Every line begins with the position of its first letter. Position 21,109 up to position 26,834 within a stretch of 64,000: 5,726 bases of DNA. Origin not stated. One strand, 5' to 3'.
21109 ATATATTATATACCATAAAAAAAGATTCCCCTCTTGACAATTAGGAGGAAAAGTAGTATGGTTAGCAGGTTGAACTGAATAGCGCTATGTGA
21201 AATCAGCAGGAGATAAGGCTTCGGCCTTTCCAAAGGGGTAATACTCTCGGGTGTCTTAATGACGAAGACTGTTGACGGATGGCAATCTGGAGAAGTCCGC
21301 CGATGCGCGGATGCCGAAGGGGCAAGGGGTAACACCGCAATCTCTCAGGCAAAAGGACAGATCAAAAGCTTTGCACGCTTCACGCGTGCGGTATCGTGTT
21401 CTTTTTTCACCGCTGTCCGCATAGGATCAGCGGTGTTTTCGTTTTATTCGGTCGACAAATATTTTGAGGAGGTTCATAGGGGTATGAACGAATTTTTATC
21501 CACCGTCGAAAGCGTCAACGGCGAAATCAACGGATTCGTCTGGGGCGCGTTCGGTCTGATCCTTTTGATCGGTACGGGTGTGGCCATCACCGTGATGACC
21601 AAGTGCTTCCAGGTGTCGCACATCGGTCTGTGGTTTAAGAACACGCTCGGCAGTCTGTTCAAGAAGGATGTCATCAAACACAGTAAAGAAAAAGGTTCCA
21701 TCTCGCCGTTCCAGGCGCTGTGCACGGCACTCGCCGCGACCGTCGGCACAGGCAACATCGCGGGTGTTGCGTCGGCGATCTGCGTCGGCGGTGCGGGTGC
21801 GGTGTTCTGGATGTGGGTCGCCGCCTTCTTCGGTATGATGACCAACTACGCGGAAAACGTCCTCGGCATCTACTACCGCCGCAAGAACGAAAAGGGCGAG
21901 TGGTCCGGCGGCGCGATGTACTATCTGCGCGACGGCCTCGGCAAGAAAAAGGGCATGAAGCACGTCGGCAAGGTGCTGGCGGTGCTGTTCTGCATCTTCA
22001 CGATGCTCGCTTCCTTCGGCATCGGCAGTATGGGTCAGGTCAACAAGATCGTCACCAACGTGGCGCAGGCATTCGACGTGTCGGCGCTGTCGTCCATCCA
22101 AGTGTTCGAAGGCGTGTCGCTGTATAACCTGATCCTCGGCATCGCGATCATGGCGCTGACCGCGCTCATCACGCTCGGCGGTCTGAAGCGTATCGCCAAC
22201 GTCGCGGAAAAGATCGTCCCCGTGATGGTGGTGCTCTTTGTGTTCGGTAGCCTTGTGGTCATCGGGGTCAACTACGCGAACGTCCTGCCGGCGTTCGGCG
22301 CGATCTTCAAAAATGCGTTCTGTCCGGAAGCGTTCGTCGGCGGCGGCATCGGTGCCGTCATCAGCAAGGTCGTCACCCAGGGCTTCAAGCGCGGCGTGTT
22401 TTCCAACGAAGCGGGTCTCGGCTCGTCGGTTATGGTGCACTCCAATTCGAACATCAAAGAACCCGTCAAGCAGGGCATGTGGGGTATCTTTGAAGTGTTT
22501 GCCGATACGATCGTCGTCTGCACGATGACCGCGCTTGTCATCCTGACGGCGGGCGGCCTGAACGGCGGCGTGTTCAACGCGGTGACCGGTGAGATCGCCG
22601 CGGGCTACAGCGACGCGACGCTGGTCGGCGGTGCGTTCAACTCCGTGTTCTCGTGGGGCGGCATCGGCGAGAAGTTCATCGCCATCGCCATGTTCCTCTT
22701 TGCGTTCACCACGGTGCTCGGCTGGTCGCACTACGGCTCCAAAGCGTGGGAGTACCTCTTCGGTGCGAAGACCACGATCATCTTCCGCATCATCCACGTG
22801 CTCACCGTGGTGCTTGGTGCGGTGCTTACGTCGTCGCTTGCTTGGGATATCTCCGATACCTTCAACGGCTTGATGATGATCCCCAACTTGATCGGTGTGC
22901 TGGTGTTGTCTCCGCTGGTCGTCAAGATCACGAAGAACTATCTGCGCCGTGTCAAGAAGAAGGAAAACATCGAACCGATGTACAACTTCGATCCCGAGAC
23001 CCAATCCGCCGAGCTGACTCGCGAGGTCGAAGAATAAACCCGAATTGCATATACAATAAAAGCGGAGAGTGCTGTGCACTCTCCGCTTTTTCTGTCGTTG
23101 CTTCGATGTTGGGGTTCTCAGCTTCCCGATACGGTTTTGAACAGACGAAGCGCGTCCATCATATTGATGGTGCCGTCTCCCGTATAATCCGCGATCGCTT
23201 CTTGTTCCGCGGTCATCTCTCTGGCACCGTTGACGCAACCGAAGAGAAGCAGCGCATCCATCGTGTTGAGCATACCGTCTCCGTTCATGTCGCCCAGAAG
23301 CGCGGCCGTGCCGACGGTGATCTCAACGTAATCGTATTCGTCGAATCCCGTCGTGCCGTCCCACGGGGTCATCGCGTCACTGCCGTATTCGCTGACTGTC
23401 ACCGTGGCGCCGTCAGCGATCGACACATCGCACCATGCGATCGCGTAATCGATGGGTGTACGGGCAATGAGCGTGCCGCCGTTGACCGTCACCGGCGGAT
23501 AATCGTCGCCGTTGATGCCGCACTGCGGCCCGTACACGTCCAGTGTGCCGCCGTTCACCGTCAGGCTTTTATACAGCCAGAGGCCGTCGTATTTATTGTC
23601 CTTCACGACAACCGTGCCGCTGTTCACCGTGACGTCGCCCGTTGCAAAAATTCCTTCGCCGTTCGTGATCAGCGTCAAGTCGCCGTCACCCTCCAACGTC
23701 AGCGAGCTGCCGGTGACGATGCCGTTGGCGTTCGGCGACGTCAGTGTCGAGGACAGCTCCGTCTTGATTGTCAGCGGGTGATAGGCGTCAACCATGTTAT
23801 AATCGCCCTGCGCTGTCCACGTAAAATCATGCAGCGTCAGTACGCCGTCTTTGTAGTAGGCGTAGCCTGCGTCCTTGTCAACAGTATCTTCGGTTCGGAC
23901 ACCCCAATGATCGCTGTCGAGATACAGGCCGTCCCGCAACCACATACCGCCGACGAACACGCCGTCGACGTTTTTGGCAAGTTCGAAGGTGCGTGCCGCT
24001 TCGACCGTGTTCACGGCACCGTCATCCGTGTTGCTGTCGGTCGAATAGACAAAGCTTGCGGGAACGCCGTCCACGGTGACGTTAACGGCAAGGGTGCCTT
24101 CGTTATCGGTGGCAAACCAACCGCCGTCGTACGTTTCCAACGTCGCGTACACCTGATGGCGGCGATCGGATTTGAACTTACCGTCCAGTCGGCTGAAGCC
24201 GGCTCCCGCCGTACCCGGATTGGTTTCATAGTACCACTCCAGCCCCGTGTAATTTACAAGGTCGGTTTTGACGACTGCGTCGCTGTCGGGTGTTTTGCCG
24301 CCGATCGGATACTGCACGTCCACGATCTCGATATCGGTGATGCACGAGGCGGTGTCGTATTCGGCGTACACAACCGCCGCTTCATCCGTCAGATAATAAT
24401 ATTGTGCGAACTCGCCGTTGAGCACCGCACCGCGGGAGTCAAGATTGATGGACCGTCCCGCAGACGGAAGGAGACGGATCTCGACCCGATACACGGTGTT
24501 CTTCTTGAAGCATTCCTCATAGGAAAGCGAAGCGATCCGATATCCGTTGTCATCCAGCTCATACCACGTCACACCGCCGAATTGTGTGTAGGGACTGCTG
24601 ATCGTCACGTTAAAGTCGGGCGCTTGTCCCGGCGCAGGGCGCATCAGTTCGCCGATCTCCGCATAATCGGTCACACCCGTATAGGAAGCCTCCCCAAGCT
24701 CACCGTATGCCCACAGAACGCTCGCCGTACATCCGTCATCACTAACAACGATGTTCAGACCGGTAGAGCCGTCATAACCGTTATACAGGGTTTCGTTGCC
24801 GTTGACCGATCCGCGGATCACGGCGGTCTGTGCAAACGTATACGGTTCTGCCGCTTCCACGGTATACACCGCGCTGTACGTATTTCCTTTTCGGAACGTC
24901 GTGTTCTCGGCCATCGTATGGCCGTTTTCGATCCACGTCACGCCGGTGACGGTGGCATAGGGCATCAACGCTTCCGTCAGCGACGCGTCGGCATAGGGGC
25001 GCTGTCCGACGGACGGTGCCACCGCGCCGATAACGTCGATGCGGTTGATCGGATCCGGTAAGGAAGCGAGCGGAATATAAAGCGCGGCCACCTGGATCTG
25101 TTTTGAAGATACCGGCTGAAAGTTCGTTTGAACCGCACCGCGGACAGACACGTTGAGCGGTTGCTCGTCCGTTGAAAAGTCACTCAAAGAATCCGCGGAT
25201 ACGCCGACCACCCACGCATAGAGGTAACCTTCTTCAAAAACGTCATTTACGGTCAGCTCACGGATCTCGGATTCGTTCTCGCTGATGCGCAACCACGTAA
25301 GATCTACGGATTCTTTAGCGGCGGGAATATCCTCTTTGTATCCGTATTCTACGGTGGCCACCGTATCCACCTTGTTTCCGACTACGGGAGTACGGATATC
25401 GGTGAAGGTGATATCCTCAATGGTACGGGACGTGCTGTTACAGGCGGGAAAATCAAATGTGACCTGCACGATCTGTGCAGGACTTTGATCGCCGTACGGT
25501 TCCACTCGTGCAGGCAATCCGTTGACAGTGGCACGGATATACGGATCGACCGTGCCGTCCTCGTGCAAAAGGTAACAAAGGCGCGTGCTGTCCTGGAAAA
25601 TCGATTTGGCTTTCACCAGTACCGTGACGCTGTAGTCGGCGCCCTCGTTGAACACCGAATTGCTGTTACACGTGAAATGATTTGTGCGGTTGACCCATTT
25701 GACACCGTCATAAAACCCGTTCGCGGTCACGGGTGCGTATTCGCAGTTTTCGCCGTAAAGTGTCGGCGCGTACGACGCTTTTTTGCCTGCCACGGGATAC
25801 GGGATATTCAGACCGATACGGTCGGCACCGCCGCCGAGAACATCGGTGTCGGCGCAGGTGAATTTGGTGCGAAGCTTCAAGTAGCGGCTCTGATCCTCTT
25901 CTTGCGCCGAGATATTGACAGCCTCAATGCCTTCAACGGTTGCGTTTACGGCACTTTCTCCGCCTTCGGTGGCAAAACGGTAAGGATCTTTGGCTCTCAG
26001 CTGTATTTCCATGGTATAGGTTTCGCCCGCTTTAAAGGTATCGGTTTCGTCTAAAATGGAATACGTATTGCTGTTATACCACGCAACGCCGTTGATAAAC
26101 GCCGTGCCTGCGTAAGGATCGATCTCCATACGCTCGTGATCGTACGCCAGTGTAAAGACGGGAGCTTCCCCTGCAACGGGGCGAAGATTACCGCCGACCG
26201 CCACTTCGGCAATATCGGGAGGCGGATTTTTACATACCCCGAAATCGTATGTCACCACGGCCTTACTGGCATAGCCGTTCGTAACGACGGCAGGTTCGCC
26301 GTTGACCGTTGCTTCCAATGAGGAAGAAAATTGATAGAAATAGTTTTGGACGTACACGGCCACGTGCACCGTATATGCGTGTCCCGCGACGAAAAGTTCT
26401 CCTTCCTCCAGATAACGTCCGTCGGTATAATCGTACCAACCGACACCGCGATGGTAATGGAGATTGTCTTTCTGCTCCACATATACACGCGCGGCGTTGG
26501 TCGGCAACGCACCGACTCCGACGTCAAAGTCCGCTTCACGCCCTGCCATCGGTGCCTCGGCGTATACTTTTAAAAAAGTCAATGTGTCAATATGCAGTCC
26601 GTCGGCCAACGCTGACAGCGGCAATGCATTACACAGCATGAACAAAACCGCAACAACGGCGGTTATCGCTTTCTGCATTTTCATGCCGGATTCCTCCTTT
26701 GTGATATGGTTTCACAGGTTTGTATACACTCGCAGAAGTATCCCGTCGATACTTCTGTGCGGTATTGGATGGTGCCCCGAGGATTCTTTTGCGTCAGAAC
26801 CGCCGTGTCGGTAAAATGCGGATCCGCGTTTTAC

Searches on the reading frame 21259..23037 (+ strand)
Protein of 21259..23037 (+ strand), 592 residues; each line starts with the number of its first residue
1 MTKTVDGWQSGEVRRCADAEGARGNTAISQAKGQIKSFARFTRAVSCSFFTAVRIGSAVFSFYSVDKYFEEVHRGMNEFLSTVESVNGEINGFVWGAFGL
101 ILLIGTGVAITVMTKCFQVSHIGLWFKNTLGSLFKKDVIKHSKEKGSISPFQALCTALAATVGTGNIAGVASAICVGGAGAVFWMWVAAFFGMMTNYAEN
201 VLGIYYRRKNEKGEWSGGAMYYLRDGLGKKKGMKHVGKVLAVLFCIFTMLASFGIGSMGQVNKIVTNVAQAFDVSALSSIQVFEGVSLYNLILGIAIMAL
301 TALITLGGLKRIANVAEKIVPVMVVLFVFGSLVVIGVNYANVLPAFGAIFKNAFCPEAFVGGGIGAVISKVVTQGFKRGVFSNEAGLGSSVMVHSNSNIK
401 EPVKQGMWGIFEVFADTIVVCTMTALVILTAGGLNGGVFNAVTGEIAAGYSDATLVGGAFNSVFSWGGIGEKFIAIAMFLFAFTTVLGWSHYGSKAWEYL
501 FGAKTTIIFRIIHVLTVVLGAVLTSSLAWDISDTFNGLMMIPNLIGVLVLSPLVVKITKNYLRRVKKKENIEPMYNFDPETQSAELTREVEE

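Call 9: search_protein_families(library=pfam, proteins=[window:21259-23037:+], max_evalue=0.001)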
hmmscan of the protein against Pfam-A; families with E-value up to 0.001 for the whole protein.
window:21259-23037:+ (592 aa): 1 family
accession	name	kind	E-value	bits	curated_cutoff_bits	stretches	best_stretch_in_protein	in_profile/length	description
PF01235.23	Na_Ala_symp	-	6.9e-132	440.9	24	1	141-569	6-387/392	Sodium:alanine symporter family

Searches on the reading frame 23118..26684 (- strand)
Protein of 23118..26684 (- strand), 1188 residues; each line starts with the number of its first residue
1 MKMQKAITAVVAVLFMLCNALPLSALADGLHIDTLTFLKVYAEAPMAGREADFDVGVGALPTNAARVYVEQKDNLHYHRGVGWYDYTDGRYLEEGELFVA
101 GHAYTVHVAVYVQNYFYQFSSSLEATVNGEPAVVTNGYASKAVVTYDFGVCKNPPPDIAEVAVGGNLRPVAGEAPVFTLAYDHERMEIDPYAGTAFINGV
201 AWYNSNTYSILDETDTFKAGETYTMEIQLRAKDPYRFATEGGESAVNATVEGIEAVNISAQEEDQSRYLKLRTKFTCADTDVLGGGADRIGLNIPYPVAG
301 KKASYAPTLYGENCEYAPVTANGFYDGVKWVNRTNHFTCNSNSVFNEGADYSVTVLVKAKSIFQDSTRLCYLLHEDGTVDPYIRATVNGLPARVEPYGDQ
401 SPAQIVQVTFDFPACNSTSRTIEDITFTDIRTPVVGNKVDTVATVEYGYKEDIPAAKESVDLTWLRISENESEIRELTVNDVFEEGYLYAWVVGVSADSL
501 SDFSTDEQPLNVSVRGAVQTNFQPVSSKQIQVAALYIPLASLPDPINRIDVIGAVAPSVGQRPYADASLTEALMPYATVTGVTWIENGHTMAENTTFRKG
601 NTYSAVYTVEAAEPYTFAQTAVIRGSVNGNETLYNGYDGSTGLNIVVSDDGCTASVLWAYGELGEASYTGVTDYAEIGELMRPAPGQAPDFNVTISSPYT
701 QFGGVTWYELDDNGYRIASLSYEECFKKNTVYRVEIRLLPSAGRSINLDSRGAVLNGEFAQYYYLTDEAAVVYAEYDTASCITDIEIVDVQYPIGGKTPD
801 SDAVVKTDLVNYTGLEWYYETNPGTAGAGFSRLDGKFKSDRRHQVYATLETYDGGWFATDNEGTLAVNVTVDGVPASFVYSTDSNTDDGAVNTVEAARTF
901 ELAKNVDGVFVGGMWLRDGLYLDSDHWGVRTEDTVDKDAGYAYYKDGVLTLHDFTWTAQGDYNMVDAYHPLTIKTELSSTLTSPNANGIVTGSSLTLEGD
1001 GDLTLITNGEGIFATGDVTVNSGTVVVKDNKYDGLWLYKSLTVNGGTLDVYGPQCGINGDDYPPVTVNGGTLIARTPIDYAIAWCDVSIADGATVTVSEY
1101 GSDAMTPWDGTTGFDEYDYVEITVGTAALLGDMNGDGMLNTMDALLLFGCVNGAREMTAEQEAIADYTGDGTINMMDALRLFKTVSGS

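Call 9: search_protein_families(library=pfam, proteins=[window:23118-26684:-], max_evalue=0.001)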
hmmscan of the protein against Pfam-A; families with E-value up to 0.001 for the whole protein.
window:23118-26684:- (1188 aa): 2 families
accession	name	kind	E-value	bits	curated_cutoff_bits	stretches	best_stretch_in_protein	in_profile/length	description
PF00404.24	Dockerin_1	-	1.9e-09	38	22.9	1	1130-1184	1-55/57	Dockerin type I domain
PF14262.12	Cthe_2159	-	1.6e-07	31.3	25.8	1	987-1127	84-232/262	Carbohydrate-binding domain-containing protein Cthe_2159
